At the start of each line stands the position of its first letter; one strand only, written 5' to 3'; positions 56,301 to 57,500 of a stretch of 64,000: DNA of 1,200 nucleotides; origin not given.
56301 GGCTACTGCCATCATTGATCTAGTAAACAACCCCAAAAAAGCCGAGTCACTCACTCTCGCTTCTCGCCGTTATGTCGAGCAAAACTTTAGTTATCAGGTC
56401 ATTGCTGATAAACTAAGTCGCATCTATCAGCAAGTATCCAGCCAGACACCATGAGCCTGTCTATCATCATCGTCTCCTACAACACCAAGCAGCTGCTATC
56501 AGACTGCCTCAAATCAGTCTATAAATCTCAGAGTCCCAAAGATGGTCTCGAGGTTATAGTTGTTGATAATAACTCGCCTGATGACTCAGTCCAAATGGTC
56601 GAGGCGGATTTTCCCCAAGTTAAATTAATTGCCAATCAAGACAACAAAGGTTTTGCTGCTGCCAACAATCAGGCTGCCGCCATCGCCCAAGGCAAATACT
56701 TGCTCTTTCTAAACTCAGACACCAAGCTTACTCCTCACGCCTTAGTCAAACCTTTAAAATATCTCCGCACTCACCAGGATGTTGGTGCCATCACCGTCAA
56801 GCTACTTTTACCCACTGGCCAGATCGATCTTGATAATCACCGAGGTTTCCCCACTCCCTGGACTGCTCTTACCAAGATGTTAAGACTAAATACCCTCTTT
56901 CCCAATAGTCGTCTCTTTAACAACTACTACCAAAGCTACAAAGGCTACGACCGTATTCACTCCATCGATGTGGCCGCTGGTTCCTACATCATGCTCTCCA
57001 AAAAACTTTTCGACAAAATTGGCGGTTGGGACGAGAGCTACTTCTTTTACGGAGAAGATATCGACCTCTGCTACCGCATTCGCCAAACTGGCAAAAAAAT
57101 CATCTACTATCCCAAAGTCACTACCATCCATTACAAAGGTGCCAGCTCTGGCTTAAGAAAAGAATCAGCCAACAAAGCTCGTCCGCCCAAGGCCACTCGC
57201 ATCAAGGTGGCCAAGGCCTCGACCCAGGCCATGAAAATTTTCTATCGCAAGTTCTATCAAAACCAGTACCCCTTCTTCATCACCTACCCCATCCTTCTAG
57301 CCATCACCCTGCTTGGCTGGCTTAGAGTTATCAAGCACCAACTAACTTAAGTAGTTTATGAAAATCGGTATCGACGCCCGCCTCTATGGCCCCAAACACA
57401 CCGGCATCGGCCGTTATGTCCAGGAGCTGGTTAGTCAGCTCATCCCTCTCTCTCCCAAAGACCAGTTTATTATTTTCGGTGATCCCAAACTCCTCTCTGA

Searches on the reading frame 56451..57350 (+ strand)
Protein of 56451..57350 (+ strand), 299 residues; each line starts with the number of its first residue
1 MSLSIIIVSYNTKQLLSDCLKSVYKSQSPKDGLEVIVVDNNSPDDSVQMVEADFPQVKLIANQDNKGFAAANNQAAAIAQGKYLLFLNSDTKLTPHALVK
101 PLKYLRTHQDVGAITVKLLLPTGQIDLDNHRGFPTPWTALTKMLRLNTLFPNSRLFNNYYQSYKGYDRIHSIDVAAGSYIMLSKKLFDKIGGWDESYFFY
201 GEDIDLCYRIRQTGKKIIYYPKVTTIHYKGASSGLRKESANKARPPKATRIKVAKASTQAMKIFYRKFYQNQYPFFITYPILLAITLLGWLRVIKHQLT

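Call 48: search_protein_families(library=ncbifam, proteins=[window:56451-57350:+], max_evalue=0.000001)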
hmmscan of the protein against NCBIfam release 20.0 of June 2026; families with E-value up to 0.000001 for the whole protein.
window:56451-57350:+ (299 aa): 18 families
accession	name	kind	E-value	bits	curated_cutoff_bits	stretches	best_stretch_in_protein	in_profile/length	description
NF041875.1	EPS_EpsD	equivalog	7.7e-22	78.1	370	1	3-232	1-211/325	exopolysaccharide biosynthesis glycosyltransferase EpsD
TIGR04283.1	glyco_like_mftF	equivalog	4.8e-20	72.1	182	1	3-113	1-106/221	TIGR04283 family arsenosugar biosynthesis glycosyltransferase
TIGR03965.1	mycofact_glyco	equivalog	2.6e-19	69.4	280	1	3-96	76-170/467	mycofactocin biosynthesis glycosyltransferase MftF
TIGR03111.1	glyc2_xrt_Gpos1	hypoth_equivalog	3.9e-17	62.2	363.95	1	3-216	51-254/439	TIGR03111 family XrtG-associated glycosyltransferase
TIGR03937.1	PgaC_IcaA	equivalog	7.8e-17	61.3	422.3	1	3-115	47-160/407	poly-beta-1,6-N-acetyl-D-glucosamine synthase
NF007482.0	PRK10073.1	equivalog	2.6e-16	59.6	423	1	2-97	7-102/334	glycosyltransferase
NF047683.1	TeichurnBiosyTuaG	equivalog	6.5e-15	55.5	400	1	3-115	8-121/252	teichuronic acid biosynthesis protein TuaG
NF038302.1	EPS_HpsE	equivalog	6e-14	51.7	300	1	2-116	2-122/307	hormogonium polysaccharide biosynthesis glycosyltransferase HpsE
NF038299.1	EPS_HpsN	equivalog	1.6e-13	50.4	425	1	2-235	2-228/317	hormogonium polysaccharide biosynthesis glycosyltransferase HpsN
TIGR01556.1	rhamnosyltran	subfamily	1.9e-12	47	200.55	1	20-232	10-205/281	rhamnosyltransferase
NF050050.1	ProtGlycPglI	equivalog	9.3e-12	44.9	500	1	3-102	4-105/306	GalNAc(5)-diNAcBac-PP-undecaprenol beta-1,3-glucosyltransferase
TIGR04195.1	S_glycosyl_SunS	equivalog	4.5e-09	35.6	350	1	5-91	61-142/421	SunS family peptide S-glycosyltransferase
NF053739.1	GlytfEpsEBac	equivalog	3.1e-08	32.9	450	1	3-113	3-115/265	glycosyltransferase EpsE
TIGR04009.1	wcaE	equivalog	3.3e-08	33.1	369.2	1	1-97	1-99/248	colanic acid biosynthesis glycosyltransferase WcaE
NF041394.1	GtaseAglG_Halo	equivalog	4.5e-08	32.7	440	0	1-98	1-100/304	glucosyl-dolichyl phosphate glucuronosyltransferase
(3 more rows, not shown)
